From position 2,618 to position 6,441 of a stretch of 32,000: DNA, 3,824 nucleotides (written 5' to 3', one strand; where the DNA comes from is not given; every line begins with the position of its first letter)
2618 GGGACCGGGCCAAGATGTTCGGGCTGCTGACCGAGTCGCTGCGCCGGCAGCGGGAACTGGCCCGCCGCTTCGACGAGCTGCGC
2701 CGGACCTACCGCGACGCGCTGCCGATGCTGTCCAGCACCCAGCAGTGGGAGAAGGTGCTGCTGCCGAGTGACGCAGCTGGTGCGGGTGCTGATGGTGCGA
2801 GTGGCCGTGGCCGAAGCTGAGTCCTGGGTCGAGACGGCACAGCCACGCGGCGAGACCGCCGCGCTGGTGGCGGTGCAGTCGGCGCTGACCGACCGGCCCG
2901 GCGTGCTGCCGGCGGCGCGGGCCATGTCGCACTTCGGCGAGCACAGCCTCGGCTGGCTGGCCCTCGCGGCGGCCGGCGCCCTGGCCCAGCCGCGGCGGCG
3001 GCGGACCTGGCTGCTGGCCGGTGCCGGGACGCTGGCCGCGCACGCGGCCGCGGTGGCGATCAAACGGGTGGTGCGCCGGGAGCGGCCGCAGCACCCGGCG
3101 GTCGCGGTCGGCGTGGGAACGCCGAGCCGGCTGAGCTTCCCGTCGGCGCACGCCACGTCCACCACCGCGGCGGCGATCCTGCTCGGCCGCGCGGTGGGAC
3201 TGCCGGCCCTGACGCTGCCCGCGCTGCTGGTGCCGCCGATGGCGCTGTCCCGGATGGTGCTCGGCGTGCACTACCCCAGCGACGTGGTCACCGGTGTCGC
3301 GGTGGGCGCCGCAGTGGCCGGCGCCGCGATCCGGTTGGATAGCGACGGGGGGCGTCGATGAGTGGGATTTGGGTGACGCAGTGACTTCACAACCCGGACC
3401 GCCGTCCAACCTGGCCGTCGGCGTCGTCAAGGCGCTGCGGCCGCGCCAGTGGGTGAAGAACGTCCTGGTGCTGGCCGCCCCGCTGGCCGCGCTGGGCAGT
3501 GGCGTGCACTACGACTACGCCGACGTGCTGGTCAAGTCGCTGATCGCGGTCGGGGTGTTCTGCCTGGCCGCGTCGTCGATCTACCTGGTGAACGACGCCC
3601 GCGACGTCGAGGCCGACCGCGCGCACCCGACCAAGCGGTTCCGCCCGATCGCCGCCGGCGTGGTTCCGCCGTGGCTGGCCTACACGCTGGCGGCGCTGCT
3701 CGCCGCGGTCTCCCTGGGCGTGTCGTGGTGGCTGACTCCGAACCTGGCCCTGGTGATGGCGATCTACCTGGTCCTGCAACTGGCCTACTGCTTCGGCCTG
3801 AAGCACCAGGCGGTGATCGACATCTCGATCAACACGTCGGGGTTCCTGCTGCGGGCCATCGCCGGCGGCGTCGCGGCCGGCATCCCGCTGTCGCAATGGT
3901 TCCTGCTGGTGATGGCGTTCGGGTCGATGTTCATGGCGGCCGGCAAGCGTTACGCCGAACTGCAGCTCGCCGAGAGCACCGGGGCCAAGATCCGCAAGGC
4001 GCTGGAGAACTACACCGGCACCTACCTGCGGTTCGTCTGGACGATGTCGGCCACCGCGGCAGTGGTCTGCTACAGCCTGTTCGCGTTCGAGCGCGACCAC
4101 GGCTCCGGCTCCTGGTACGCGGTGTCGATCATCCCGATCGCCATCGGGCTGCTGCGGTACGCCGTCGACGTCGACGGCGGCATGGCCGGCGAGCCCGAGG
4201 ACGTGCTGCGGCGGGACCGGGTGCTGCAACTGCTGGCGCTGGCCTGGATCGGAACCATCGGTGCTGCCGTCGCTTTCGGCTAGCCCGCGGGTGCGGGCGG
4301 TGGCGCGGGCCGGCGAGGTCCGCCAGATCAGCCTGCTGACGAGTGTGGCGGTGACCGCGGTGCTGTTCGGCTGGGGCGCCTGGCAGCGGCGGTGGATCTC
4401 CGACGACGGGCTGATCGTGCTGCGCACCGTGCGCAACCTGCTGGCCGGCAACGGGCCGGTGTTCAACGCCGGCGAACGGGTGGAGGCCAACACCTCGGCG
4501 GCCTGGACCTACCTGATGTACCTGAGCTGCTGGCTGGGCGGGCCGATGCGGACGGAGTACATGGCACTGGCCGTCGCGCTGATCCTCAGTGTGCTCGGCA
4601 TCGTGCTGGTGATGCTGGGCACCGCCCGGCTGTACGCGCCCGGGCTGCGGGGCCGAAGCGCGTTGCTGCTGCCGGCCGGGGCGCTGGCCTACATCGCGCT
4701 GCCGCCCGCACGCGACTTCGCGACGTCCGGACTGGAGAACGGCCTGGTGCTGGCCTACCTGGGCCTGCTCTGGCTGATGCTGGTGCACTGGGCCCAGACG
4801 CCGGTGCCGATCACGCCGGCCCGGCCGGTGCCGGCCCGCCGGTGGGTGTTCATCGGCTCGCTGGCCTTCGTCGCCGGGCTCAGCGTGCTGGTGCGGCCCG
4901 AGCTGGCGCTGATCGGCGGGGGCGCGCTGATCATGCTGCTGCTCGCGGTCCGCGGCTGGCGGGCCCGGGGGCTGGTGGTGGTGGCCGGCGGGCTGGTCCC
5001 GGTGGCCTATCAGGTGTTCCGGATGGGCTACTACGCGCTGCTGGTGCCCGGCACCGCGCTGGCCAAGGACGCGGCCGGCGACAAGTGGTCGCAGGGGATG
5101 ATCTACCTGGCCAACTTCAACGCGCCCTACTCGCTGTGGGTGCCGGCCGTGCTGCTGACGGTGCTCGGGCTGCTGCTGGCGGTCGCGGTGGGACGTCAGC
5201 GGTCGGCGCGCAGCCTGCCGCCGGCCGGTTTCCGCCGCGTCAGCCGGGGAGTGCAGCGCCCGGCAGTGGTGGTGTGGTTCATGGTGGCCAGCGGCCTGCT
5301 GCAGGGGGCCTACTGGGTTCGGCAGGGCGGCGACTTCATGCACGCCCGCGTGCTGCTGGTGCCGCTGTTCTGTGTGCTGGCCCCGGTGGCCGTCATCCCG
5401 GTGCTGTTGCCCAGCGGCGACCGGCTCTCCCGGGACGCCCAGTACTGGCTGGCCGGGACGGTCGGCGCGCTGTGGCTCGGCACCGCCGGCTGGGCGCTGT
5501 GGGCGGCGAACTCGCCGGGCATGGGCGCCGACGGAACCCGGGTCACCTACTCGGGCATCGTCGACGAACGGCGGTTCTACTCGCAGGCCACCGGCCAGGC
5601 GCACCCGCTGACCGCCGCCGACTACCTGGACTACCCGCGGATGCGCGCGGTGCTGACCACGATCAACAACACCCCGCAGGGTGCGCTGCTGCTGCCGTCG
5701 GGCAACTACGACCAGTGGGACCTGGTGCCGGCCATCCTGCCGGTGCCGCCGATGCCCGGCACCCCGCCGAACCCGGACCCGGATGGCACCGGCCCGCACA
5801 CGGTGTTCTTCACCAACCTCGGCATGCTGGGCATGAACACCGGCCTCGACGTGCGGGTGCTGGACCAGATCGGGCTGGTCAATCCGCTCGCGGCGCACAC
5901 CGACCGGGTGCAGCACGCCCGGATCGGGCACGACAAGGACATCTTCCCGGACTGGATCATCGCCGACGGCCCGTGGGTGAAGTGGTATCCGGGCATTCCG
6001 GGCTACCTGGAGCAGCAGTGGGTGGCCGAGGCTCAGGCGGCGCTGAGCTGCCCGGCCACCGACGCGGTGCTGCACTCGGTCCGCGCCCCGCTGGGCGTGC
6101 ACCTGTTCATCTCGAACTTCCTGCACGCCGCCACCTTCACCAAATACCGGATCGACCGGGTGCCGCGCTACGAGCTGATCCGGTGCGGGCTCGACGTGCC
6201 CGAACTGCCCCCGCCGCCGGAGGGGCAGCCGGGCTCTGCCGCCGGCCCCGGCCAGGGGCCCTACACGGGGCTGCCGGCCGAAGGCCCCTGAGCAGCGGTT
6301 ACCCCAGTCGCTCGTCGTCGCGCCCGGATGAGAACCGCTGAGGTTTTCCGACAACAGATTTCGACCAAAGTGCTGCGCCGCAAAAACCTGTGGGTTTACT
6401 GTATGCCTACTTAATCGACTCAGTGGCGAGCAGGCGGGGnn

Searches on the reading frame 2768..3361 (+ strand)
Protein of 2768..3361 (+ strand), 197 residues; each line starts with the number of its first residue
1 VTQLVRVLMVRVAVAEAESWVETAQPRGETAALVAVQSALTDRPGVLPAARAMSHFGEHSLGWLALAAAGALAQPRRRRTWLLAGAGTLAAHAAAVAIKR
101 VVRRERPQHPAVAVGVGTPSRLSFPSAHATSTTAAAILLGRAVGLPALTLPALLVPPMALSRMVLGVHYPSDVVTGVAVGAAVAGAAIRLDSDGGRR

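Call 62: search_protein_families(library=pfam, proteins=[window:2768-3361:+], max_evalue=0.00001)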
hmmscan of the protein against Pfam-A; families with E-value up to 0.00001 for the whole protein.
window:2768-3361:+ (197 aa): 2 families
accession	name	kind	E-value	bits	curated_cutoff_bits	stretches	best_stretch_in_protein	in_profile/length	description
PF01569.27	PAP2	-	3.1e-16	59.7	27.2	1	83-190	4-124/130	PAP2 superfamily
PF14378.12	PAP2_3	-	2.4e-08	34.4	27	1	81-184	86-188/190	PAP2 superfamily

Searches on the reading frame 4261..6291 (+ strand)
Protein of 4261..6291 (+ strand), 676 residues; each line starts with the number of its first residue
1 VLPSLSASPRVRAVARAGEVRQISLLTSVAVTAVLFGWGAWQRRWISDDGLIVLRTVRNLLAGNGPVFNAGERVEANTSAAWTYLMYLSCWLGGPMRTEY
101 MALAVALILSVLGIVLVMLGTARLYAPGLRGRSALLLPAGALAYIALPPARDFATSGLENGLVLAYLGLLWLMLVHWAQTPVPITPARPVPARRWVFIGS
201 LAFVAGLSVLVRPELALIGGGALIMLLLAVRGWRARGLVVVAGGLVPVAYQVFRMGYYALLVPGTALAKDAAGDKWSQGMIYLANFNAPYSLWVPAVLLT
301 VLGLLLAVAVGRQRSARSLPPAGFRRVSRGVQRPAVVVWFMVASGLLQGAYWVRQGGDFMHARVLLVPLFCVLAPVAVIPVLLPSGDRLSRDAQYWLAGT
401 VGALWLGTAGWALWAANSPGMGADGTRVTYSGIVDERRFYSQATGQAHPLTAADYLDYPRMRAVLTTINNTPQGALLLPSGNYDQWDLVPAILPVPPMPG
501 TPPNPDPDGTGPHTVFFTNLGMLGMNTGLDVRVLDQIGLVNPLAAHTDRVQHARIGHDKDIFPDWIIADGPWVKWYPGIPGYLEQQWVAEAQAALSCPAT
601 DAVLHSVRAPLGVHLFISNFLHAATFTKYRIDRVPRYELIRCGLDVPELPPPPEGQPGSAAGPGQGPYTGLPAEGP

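Call 3: search_protein_families(library=pfam, proteins=[window:4261-6291:+], max_evalue=0.01)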
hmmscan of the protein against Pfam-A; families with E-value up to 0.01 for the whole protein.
window:4261-6291:+ (676 aa): 0 families

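Call 4: search_protein_families(library=ncbifam, proteins=[window:4261-6291:+], max_evalue=0.01)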
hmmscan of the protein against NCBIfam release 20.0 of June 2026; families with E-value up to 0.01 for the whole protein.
window:4261-6291:+ (676 aa): 1 family
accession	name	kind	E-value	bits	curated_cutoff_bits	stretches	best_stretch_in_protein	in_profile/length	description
NF041481.1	beta_arabfuran_tase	equivalog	0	1106.5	1050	1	22-648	3-631/633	terminal beta-(1->2)-arabinofuranosyltransferase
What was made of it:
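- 4261..6291 (+): aftB, the upstream flank. It ends 157 bp before the ATG of the gene. NF041481 terminal beta-(1->2)-arabinofuranosyltransferase, 1106 bits against a 1050 cutoff (call 4).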

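Call 8: find_related_loci(query=window:4261-6291:+, collection=genome_contigs, flank=10000)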
Query window:4261-6291:+ (676 aa) in genome_contigs; peptide patterns used: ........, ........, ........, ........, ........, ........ (x = any residue, [..] = any of these).
598 stretches matched a pattern (row limit reached: there are more); 560 encode a relative of the query (tblastn E <= 1e-3); the best 80 are kept; 80 distinct loci.
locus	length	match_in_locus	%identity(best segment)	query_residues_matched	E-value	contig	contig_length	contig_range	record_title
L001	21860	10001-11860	72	22-653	0e+0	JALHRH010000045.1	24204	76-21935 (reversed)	MAG: Mycobacterium sp. isolate maxbin.118 c_000000008847, whole genome shotgun sequence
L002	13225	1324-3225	72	22-676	0e+0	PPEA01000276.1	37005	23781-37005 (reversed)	Mycobacterium talmoniae strain ATCC BAA-2683 C1Y40_276, whole genome shotgun sequence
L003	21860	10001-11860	73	22-653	0e+0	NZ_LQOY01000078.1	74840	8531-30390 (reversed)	Mycobacterium gordonae strain DSM 44160 contig_169, whole genome shotgun sequence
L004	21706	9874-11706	73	22-644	0e+0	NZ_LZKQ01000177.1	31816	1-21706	Mycobacterium asiaticum strain 1081914.2 contig_258, whole genome shotgun sequence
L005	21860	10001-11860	72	22-653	0e+0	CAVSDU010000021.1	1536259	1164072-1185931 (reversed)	MAG: uncultured Actinomycetota bacterium isolate MFD01872.bin.2.83 genome assembly, contig: contig_53547, whole genome s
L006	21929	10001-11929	70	22-676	0e+0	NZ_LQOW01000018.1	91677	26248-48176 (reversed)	Mycobacterium fragae strain DSM 45731 contig_25, whole genome shotgun sequence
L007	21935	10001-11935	70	6-644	0e+0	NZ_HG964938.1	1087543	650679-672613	Mycobacterium asiaticum DSM 44297, whole genome shotgun sequence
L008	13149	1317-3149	73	22-644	0e+0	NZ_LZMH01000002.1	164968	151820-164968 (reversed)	Mycobacterium asiaticum strain 1275241.6 contig_10, whole genome shotgun sequence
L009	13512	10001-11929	71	22-667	0e+0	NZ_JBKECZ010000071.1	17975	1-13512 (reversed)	MAG: Mycobacterium sp. isolate VLC_033 k251_1996065, whole genome shotgun sequence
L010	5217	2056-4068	70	1-676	0e+0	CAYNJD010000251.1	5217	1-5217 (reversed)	MAG TPA_asm: uncultured Mycobacterium sp. isolate SRP187154_co1_229 genome assembly, contig: NODE_24436_length_5217_cov_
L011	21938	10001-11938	70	3-676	0e+0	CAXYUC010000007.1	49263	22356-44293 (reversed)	MAG: uncultured Mycolicibacter sp. isolate ERR13598980_binner123_Refined_15 genome assembly, contig: ERZ24879089.21, who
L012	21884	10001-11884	74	23-676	0e+0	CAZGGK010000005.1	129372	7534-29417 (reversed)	MAG TPA_asm: uncultured Mycobacterium sp. isolate SRP263991_co5_285 genome assembly, contig: NODE_295_length_129372_cov_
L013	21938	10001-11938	71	3-676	0e+0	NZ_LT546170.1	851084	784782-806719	Mycolicibacter icosiumassiliensis strain 8WA6, whole genome shotgun sequence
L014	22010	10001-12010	71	1-676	0e+0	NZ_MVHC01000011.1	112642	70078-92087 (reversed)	Mycolicibacter algericus DSM 45454 Mycobacterium_algericum_DSM45454_contig11, whole genome shotgun sequence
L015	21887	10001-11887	71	22-676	0e+0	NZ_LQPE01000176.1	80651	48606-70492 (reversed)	Mycobacterium kyorinense strain DSM 45166 contig_95, whole genome shotgun sequence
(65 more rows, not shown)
